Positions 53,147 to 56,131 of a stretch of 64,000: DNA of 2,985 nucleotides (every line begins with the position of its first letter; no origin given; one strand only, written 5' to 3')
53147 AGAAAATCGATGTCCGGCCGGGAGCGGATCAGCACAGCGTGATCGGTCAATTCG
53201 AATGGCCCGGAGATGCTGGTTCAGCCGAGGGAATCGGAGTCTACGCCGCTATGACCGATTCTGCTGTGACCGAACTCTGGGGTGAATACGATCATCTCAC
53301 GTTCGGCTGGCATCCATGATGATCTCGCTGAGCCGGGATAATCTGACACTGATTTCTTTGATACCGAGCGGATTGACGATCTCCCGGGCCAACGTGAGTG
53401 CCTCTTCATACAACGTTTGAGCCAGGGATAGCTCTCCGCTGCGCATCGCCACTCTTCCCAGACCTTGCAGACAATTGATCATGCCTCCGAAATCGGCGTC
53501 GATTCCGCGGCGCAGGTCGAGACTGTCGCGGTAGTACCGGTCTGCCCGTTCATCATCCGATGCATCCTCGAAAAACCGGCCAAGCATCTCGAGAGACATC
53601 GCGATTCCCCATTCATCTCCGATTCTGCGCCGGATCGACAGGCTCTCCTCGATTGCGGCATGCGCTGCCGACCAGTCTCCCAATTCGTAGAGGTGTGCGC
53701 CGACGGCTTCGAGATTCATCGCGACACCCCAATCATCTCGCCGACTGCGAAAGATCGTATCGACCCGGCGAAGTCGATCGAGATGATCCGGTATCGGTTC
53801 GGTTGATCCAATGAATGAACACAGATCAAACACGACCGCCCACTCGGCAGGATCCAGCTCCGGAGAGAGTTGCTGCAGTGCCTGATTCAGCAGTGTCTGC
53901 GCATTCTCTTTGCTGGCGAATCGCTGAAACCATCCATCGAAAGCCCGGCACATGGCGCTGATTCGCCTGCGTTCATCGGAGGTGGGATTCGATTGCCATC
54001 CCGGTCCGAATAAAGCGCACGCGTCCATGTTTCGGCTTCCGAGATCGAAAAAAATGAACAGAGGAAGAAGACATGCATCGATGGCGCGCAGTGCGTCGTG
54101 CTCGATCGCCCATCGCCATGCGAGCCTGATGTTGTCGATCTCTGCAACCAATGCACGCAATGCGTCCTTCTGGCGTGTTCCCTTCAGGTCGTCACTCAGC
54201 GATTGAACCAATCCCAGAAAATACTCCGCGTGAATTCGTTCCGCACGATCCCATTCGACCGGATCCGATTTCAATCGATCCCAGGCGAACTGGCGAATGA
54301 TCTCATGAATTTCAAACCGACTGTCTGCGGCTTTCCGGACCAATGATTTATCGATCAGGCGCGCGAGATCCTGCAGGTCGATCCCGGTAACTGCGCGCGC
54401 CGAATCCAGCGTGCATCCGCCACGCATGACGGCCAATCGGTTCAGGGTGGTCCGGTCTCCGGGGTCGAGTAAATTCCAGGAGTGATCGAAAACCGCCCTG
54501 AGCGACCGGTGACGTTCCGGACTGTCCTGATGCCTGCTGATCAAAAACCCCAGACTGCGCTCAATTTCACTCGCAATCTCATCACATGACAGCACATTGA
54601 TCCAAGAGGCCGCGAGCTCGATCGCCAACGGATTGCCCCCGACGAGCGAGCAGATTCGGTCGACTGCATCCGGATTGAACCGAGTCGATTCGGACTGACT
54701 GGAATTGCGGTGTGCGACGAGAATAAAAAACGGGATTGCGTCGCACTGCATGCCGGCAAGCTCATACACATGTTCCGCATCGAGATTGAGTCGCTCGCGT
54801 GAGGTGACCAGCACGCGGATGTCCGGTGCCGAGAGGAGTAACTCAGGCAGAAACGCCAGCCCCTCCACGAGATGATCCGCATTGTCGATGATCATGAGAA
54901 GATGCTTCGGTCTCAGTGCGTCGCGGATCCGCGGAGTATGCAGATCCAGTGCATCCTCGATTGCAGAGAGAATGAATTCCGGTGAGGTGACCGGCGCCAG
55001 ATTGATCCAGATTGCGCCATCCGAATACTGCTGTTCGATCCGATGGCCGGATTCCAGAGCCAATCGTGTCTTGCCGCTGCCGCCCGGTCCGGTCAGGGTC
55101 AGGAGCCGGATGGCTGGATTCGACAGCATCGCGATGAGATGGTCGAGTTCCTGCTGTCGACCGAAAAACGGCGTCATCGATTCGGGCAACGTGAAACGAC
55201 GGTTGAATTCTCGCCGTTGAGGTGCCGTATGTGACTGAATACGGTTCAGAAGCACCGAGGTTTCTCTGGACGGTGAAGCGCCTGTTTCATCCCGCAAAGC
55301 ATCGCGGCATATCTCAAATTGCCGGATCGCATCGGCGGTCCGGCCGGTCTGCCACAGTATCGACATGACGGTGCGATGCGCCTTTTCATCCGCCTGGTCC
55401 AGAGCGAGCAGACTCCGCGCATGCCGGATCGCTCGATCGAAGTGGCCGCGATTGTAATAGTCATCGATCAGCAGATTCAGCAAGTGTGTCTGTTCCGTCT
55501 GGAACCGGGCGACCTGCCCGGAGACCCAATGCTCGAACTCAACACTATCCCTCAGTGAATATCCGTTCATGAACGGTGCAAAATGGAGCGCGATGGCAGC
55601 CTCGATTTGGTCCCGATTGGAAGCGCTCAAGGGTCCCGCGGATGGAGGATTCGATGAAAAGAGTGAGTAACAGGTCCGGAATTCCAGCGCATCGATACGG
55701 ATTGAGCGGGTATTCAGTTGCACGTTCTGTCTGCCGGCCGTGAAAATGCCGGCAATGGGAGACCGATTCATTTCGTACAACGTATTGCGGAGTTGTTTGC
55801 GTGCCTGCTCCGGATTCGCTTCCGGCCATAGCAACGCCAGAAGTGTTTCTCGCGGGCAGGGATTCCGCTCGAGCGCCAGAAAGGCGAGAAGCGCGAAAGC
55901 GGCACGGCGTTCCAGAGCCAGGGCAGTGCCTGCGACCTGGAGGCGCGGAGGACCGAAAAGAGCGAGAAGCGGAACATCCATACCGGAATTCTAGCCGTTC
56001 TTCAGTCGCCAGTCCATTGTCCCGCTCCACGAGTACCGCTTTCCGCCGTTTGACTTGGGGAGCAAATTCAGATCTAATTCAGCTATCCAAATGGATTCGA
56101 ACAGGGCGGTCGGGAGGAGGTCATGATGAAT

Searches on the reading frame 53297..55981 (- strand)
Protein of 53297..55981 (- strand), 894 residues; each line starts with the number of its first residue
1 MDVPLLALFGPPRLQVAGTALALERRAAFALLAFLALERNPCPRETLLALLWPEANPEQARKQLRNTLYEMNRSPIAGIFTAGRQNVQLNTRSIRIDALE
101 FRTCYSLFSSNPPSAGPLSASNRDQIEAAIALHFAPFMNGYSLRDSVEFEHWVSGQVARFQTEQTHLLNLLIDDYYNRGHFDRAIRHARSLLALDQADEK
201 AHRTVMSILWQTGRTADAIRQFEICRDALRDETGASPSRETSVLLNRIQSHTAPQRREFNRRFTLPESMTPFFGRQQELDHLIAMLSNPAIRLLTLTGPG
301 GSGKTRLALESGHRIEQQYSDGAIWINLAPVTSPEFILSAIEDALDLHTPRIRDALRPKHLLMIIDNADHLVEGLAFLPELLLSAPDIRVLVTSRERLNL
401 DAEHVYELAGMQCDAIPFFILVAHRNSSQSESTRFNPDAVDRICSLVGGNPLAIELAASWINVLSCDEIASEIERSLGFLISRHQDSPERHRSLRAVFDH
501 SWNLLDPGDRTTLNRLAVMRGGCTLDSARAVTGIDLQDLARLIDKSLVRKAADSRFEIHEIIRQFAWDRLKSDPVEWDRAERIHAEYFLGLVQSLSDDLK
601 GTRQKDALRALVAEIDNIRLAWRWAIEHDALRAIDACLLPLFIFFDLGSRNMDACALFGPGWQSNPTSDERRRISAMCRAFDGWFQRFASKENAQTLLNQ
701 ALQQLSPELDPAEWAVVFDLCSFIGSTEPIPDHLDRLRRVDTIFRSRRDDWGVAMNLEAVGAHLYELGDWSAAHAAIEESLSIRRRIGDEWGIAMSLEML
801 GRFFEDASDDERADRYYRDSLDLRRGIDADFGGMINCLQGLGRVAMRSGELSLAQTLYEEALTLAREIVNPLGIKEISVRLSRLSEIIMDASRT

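Call 9: search_protein_families(library=pfam, proteins=[window:53297-55981:-], max_evalue=0.001)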
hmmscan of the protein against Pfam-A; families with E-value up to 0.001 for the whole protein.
window:53297-55981:- (894 aa): 11 families
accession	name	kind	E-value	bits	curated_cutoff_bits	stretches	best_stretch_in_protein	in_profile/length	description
PF03704.23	BTAD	-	3.1e-15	57.2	22.1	1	123-248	26-145/146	Bacterial transcriptional activator domain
PF13424.12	TPR_12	-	2.4e-12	47.3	30.1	1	757-825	6-76/77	Tetratricopeptide repeat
PF07719.23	TPR_2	-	1.9e-08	34.2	27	0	837-866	3-32/34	Tetratricopeptide repeat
PF13374.12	TPR_10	-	8.8e-08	32.4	27.5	0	836-870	3-37/42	Tetratricopeptide repeat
PF13401.12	AAA_22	-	2.2e-06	28.4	27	1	293-381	7-104/130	AAA domain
PF00931.28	NB-ARC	-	2.6e-06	27.3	23.5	1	276-482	2-223/248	NB-ARC domain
PF13191.12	AAA_16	-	7.4e-06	27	32.6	1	271-367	1-84/167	AAA ATPase domain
PF13432.12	TPR_16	-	9.7e-06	26.4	32.7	0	171-221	3-52/65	Tetratricopeptide repeat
PF25199.1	nSTAND_NTPase5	-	8.7e-05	22.8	34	0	283-397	33-135/145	Novel STAND NTPase 5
PF20703.3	nSTAND1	-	0.00011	22.4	27.1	0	267-307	11-49/379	Novel STAND NTPase 1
PF13176.12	TPR_7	-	0.00028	21.2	27.9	0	796-825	1-30/36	Tetratricopeptide repeat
